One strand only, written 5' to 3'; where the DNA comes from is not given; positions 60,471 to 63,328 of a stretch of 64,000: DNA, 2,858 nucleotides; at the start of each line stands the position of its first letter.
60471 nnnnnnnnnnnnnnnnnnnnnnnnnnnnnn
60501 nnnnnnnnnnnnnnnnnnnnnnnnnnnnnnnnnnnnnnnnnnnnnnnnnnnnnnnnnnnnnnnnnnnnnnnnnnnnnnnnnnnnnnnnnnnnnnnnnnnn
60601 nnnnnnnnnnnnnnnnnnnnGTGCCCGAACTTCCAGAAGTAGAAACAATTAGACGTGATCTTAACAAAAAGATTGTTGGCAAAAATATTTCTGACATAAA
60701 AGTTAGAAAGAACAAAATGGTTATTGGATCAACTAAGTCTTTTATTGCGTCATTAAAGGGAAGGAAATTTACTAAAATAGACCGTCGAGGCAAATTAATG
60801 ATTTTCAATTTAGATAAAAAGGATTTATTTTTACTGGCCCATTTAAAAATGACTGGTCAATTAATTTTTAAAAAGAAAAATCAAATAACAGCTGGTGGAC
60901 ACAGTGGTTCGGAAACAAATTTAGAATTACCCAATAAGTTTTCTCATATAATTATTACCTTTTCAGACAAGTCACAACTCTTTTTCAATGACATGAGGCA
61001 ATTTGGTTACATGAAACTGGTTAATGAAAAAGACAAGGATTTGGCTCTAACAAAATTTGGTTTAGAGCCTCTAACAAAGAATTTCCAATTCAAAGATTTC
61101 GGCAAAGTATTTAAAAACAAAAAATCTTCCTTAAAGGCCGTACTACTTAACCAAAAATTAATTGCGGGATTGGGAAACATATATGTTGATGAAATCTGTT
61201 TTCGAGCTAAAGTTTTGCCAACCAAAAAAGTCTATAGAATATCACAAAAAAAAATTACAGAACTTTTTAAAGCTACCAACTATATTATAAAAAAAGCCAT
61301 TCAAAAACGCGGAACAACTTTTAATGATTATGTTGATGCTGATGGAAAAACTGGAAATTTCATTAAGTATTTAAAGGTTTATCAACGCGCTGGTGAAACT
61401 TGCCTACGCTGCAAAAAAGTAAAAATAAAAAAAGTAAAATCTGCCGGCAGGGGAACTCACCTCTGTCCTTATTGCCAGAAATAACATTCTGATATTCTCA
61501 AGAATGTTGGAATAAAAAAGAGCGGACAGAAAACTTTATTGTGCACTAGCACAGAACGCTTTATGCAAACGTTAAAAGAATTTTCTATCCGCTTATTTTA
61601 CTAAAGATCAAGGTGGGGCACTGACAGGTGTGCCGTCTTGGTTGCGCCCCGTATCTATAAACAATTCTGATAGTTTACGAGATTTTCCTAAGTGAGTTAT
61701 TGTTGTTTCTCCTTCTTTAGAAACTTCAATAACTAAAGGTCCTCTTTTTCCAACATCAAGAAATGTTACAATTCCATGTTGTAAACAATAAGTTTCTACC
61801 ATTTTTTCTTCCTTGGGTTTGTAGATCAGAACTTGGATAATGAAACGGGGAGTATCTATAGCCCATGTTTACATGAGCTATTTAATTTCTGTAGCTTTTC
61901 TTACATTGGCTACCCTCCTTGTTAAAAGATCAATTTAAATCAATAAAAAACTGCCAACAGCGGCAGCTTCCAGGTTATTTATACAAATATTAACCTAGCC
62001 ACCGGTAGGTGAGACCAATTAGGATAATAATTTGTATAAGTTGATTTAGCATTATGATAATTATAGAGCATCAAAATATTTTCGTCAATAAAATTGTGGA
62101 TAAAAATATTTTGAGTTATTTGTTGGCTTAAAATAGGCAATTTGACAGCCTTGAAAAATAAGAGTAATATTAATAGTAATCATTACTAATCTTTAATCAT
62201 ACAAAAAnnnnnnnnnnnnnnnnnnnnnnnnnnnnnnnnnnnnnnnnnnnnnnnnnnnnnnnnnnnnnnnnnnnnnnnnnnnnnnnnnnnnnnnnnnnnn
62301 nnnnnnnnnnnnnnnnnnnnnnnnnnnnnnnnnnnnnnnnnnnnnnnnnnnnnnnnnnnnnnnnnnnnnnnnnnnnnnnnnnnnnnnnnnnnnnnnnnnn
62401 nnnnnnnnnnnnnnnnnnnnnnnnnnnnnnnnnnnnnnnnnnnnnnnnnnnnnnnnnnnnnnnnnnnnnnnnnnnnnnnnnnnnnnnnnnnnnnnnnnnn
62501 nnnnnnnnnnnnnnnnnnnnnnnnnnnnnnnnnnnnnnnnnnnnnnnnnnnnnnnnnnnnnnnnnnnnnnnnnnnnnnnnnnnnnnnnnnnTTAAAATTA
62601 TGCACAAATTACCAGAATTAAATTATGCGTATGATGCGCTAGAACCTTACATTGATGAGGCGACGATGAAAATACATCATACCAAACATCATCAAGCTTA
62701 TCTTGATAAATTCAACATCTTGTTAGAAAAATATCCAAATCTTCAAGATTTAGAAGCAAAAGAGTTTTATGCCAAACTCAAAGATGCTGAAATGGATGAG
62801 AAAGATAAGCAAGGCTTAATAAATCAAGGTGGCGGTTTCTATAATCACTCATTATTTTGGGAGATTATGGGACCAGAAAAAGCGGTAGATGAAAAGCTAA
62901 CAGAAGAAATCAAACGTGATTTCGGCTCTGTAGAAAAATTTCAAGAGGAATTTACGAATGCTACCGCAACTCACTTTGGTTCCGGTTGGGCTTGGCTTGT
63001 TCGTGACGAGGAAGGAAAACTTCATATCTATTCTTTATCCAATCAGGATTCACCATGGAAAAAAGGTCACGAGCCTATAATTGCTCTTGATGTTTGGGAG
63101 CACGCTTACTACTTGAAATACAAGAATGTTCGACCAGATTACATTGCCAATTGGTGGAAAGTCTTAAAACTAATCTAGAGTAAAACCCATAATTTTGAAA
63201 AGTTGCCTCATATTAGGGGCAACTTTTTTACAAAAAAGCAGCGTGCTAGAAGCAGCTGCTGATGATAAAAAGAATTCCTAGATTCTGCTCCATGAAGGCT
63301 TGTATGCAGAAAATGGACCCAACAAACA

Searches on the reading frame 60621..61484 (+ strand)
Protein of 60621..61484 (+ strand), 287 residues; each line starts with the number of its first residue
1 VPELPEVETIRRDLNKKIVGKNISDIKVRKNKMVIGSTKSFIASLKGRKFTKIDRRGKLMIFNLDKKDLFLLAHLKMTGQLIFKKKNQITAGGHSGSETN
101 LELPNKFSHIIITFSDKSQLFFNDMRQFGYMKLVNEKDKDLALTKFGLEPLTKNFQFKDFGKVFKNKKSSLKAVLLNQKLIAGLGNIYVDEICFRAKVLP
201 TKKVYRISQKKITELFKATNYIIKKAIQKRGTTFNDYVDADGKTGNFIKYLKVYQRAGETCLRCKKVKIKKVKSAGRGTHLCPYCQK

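Call 22: search_protein_families(library=pfam, proteins=[window:60621-61484:+], max_evalue=0.0001)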
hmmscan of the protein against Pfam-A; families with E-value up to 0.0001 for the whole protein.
window:60621-61484:+ (287 aa): 4 families
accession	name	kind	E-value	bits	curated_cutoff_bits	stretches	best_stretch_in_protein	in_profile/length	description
PF01149.29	Fapy_DNA_glyco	-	1.2e-32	113.4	25.5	1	1-131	1-117/117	Formamidopyrimidine-DNA glycosylase N-terminal domain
PF06831.19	H2TH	-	1.7e-22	79.7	34.7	1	147-234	2-89/93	Formamidopyrimidine-DNA glycosylase H2TH domain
PF05833.16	NFACT_N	-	2.5e-06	27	31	1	155-241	174-257/456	NFACT N-terminal and middle domains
PF06827.20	zf-FPG_IleRS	-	4.1e-06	27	21.3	1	258-287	1-29/30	Zinc finger found in FPG and IleRS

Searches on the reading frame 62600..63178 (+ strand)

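Call 22: search_protein_families(library=pfam, proteins=[window:62600-63178:+], max_evalue=0.0001)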
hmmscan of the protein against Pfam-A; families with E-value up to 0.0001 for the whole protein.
window:62600-63178:+ (192 aa): 2 families
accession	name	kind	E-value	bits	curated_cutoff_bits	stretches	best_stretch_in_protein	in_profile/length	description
PF02777.23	Sod_Fe_C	-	9.5e-38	128.8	20.9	1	98-189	3-94/102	Iron/manganese superoxide dismutases, C-terminal domain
PF00081.27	Sod_Fe_N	-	2.2e-25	89.4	27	1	2-90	2-81/82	Iron/manganese superoxide dismutases, alpha-hairpin domain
